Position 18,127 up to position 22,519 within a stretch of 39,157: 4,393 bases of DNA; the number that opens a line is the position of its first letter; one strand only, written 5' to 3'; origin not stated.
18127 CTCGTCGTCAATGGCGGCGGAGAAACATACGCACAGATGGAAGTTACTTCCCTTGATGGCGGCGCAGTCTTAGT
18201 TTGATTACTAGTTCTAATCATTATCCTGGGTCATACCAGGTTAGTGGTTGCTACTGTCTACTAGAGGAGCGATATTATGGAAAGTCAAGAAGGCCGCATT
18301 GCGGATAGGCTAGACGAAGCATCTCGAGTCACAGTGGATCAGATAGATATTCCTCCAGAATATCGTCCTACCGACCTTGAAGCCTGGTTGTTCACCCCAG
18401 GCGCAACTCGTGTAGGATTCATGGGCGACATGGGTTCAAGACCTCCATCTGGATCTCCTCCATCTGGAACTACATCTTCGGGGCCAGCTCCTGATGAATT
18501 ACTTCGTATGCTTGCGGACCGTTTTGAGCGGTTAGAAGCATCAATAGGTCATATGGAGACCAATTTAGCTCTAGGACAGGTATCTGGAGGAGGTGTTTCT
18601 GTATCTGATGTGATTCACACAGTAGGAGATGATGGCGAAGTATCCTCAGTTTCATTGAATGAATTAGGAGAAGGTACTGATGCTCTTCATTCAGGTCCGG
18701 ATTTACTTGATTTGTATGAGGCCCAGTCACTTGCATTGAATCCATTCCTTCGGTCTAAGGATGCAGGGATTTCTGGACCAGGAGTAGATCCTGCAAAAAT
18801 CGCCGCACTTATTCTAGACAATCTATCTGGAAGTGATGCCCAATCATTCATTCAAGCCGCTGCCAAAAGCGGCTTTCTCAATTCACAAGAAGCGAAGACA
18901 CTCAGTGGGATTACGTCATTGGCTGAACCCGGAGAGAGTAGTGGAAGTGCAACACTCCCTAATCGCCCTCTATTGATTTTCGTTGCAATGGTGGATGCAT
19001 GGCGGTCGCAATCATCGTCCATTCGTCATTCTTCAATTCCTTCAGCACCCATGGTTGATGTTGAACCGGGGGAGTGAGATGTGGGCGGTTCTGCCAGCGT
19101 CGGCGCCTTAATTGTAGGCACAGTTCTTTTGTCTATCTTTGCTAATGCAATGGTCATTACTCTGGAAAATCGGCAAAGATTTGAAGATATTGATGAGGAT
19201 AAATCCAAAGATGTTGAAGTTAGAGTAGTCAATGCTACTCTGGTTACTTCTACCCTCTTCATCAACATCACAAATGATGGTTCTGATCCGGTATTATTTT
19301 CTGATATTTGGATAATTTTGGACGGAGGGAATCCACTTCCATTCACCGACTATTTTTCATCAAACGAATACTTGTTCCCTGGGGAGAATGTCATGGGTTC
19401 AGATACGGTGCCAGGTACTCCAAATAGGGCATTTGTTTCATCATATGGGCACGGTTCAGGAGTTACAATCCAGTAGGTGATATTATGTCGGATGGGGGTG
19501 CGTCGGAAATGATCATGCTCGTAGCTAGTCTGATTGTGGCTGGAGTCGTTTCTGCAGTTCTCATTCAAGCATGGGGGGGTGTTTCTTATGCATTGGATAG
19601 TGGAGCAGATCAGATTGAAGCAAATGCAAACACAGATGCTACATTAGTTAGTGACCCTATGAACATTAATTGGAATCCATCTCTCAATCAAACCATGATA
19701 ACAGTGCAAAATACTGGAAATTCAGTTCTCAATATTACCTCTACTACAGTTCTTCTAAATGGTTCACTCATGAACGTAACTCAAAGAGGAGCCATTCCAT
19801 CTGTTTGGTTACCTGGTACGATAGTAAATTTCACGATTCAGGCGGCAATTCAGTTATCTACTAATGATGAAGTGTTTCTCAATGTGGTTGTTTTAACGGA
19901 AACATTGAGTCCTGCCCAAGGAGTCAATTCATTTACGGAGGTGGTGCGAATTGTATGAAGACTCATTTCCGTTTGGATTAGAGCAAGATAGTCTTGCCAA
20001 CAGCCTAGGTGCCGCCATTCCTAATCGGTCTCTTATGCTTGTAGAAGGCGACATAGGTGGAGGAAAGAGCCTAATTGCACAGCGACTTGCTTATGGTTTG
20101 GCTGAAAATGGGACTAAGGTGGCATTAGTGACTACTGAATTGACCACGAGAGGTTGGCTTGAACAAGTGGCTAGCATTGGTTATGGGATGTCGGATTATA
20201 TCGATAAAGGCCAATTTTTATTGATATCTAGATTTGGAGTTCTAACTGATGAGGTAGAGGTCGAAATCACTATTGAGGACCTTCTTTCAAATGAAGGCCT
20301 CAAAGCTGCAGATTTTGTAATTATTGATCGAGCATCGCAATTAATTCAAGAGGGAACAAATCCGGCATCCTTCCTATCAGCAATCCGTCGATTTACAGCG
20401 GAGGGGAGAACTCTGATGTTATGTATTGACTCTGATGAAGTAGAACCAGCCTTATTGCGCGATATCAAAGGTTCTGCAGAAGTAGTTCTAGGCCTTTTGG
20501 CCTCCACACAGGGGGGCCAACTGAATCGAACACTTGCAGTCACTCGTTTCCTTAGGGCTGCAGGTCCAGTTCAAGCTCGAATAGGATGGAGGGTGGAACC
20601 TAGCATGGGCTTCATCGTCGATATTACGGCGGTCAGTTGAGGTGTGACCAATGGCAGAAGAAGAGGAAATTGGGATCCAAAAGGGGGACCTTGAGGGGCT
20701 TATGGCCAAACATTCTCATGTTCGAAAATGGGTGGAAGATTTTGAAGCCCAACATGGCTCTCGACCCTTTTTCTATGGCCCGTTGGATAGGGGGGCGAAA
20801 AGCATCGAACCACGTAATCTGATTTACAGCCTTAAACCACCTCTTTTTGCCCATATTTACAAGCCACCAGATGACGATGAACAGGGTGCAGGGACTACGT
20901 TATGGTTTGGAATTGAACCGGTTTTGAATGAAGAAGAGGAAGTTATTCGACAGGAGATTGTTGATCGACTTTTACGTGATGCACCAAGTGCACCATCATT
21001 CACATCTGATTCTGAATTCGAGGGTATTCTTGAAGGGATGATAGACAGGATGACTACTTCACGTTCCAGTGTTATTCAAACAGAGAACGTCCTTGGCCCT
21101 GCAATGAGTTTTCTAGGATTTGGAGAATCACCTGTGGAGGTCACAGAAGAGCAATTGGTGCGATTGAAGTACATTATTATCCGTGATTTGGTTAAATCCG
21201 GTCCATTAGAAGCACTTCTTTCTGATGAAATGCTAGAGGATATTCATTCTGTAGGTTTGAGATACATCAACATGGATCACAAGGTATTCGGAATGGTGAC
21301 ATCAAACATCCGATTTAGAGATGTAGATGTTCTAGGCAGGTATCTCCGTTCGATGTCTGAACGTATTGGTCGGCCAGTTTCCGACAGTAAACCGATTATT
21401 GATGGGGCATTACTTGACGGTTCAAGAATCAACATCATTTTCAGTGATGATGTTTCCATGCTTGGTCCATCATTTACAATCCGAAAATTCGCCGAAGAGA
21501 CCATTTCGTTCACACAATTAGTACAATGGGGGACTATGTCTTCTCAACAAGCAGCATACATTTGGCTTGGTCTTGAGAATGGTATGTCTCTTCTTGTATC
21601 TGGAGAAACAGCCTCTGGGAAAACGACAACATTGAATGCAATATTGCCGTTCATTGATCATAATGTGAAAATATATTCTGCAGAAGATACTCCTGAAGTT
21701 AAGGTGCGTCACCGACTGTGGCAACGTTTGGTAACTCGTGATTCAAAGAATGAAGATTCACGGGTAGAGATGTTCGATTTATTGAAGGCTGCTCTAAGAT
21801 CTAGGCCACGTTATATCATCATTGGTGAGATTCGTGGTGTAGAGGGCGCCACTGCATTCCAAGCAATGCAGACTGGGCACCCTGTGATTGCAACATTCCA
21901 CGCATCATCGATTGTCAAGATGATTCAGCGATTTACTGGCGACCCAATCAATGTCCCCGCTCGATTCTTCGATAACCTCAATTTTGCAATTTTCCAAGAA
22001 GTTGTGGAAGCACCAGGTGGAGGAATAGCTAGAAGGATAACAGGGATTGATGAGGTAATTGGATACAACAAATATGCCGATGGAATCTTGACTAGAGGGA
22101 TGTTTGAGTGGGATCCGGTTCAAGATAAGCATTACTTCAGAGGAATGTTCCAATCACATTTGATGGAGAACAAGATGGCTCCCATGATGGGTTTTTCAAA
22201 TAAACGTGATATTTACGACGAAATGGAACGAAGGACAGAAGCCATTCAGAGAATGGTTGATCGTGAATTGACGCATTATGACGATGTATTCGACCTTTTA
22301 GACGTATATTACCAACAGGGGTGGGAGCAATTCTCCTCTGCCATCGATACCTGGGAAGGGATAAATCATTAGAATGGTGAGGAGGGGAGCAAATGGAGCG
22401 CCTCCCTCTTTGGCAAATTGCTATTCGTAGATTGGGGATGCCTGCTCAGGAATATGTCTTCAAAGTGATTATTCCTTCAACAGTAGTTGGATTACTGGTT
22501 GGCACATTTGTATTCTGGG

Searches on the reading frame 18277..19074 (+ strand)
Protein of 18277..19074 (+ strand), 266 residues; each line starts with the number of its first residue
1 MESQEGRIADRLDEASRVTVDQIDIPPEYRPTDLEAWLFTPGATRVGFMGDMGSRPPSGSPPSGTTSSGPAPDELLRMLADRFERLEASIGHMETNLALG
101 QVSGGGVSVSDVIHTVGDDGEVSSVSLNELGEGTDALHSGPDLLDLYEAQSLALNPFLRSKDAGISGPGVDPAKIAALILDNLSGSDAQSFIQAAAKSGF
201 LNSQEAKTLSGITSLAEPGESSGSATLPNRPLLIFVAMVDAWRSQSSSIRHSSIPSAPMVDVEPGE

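Call 6: search_protein_families(library=pfam, proteins=[window:18277-19074:+], max_evalue=0.1)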
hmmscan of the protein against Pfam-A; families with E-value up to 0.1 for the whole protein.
window:18277-19074:+ (266 aa): 1 family
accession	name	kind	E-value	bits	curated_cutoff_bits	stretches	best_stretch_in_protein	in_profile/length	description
PF03934.19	T2SSK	-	0.002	18.9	24.2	1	175-215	11-50/63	Type II secretion system (T2SS), protein K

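Call 27: search_protein_families(library=ncbifam, proteins=[window:18277-19074:+], max_evalue=0.1)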
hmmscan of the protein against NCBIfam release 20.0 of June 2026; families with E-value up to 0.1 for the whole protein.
window:18277-19074:+ (266 aa): 0 families

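Call 61: search_protein_families(library=pfam, alignment_id=A3, max_evalue=1)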
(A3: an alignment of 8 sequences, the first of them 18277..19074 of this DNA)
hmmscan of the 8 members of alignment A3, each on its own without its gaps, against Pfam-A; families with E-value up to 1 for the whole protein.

A. member 1, window:18277-19074:+ (266 aa): 2 families
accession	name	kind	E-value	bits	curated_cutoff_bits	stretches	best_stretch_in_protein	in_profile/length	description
PF03934.19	T2SSK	-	0.002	18.9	24.2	1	175-215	11-50/63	Type II secretion system (T2SS), protein K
PF17727.6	CtsR_C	-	0.22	12.2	23.8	1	175-210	9-44/72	CtsR C-terminal dimerization domain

B. families by the number of members that match (of 8 scanned): 2 families
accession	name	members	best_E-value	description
PF03934.19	T2SSK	1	0.002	Type II secretion system (T2SS), protein K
PF17727.6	CtsR_C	1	0.22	CtsR C-terminal dimerization domain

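Call 64: find_related_loci(query=A3, collection=metagenome_contigs, flank=10000)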
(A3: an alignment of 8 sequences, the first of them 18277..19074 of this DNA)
Query A3 (266 aa) in metagenome_contigs; peptide patterns used: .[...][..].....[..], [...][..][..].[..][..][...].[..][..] (x = any residue, [..] = any of these).
599 stretches matched a pattern (row limit reached: there are more); 448 encode a relative of the query (tblastn E <= 1e-3); the best 80 are kept; 80 distinct loci.
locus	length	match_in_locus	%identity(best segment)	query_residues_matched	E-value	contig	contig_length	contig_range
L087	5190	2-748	100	18-266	7e-165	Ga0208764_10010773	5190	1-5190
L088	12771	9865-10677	85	1-266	2e-131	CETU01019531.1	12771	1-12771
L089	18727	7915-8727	85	1-266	2e-131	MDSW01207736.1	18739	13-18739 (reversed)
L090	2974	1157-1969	85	1-266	2e-136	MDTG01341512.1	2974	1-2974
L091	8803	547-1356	85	1-266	1e-130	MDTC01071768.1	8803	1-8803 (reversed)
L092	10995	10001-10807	81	3-266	2e-122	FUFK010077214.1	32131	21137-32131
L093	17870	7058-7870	81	1-266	1e-120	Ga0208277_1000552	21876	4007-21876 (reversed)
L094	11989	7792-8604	82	1-266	6e-120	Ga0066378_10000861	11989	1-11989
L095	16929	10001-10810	79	1-266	2e-119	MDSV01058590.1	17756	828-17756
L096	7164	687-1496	77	1-266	7e-116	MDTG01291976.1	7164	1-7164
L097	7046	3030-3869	67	1-266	6e-107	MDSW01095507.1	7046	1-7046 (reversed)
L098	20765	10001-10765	68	1-247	2e-102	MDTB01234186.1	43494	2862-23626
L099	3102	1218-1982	68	1-247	3e-104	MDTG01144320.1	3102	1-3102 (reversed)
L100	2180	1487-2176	70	1-223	3e-97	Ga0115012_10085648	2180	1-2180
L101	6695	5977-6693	70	1-229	7e-92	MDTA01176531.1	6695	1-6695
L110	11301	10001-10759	48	5-247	3e-69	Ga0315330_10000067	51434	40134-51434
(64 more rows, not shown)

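Call 81: search_protein_families(library=pfam, proteins=[L110:1182-2333:-], max_evalue=0.05)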
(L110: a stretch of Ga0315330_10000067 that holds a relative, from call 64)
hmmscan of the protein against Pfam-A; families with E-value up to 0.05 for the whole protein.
L110:1182-2333:- (383 aa): 2 families
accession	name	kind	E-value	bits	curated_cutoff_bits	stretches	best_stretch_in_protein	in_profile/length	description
PF04151.21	PPC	-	0.00026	22.2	25.9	0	104-179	10-69/70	Bacterial pre-peptidase C-terminal domain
PF08428.16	Rib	-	0.016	16.3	27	0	341-364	47-68/76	Rib domain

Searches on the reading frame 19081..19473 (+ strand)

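Call 6: search_protein_families(library=pfam, proteins=[window:19081-19473:+], max_evalue=0.1)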
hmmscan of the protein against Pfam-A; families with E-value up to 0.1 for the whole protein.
window:19081-19473:+ (131 aa): 0 families

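Call 27: search_protein_families(library=ncbifam, proteins=[window:19081-19473:+], max_evalue=0.1)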
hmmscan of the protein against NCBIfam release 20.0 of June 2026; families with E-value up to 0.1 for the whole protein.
window:19081-19473:+ (131 aa): 1 family
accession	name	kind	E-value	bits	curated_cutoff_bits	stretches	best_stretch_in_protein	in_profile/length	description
NF052590.1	ArlF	equivalog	4.8e-05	23.5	110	1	7-83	14-91/137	archaellum stator protein ArlF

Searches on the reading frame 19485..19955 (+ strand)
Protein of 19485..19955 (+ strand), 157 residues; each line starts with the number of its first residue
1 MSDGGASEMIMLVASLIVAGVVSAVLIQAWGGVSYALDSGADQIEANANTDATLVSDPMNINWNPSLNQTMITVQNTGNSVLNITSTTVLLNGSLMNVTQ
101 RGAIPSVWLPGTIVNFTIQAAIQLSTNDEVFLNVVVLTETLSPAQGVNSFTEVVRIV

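Call 6: search_protein_families(library=pfam, proteins=[window:19485-19955:+], max_evalue=0.1)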
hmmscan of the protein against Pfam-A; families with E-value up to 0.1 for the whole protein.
window:19485-19955:+ (157 aa): 1 family
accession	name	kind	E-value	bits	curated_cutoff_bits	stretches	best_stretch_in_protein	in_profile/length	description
PF01917.21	Arch_flagellin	-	8.3e-12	46.2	29.5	1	4-135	3-151/162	Archaebacterial flagellin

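Call 27: search_protein_families(library=ncbifam, proteins=[window:19485-19955:+], max_evalue=0.1)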
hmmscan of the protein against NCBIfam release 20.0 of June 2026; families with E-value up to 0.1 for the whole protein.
window:19485-19955:+ (157 aa): 3 families
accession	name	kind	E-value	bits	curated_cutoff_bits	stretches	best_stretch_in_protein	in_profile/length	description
NF052591.1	ArlG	equivalog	4e-18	65.8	110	1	1-130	1-134/148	archaellum stator protein ArlG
NF052590.1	ArlF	equivalog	8.1e-11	42.2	110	1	6-125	7-123/137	archaellum stator protein ArlF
NF012200.0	choice_anch_D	domain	0.083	13.4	45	0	60-119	28-86/108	choice-of-anchor D domain-containing protein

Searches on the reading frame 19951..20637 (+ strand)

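Call 10: search_protein_families(library=pfam, proteins=[window:19951-20637:+], max_evalue=0.001)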
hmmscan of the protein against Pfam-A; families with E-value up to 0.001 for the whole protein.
window:19951-20637:+ (229 aa): 2 families
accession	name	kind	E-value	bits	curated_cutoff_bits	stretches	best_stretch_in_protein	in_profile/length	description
PF06745.19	ATPase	-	1.4e-11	44.7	26.6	1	21-198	14-203/231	KaiC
PF25199.1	nSTAND_NTPase5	-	0.00033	20.9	34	0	24-67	39-83/145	Novel STAND NTPase 5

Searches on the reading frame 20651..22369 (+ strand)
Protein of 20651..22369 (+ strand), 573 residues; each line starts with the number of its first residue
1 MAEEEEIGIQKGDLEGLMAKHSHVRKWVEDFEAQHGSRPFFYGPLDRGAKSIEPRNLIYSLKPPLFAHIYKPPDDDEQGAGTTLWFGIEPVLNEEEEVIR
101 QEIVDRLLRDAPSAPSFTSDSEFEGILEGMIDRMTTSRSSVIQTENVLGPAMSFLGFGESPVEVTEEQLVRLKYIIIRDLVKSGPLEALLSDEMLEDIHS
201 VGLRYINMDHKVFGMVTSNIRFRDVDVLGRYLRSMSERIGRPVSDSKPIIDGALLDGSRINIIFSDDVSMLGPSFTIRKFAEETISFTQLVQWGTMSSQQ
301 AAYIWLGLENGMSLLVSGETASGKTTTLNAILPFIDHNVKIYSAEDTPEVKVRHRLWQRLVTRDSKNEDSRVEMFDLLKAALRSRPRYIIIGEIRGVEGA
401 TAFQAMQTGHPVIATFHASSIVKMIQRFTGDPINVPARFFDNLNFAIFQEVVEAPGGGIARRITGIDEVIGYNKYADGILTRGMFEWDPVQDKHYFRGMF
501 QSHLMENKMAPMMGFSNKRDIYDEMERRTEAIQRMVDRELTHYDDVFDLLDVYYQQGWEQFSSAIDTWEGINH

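Call 10: search_protein_families(library=pfam, proteins=[window:20651-22369:+], max_evalue=0.001)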
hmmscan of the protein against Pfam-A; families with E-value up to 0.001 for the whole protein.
window:20651-22369:+ (573 aa): 2 families
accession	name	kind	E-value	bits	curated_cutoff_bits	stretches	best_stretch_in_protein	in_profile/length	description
PF00437.27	T2SSE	-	2.4e-35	122.3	24.9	1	182-428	4-255/370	Type II/IV secretion system protein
PF13401.12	AAA_22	-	7.7e-05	23.5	27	1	312-394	6-93/130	AAA domain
